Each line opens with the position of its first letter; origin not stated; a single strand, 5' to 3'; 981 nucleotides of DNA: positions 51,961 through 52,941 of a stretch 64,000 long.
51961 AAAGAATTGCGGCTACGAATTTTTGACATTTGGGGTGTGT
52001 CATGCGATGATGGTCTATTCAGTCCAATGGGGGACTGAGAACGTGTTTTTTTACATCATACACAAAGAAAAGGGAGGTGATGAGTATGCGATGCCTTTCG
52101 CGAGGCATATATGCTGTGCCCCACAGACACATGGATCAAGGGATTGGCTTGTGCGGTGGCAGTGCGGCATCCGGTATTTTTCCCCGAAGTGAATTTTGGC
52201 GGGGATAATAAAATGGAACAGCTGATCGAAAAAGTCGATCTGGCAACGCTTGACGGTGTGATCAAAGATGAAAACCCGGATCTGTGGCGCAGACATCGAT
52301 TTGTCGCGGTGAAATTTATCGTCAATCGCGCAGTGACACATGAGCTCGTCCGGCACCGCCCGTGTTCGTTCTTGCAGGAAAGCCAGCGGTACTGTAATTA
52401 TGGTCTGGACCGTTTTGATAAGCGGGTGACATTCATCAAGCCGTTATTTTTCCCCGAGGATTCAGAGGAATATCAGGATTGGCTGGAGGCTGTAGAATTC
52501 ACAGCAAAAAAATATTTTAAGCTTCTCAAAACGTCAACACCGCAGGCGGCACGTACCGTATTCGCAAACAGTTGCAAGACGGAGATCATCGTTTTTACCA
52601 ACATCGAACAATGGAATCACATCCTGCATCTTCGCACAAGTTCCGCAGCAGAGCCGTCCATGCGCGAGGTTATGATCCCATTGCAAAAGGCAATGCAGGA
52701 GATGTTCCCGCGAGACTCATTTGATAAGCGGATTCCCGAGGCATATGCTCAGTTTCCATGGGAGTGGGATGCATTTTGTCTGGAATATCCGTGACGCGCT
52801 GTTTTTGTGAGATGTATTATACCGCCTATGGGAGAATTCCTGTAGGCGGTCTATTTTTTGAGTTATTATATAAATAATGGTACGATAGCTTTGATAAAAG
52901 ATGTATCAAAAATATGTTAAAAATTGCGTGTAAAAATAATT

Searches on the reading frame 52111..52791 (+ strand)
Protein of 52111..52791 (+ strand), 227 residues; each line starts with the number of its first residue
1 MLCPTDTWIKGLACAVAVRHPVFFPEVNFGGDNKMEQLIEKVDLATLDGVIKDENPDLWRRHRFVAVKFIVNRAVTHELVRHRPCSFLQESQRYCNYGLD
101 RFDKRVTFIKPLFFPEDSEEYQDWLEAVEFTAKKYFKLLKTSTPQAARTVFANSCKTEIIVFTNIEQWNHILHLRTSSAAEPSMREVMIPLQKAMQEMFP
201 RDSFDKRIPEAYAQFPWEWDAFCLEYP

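Call 71: search_protein_families(library=pfam, proteins=[window:52111-52791:+])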
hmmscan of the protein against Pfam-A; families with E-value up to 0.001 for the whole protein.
window:52111-52791:+ (227 aa): 1 family
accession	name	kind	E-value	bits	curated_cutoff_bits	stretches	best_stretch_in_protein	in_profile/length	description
PF02511.20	Thy1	-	1.3e-25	90.8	24.8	1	68-200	62-190/191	Thymidylate synthase complementing protein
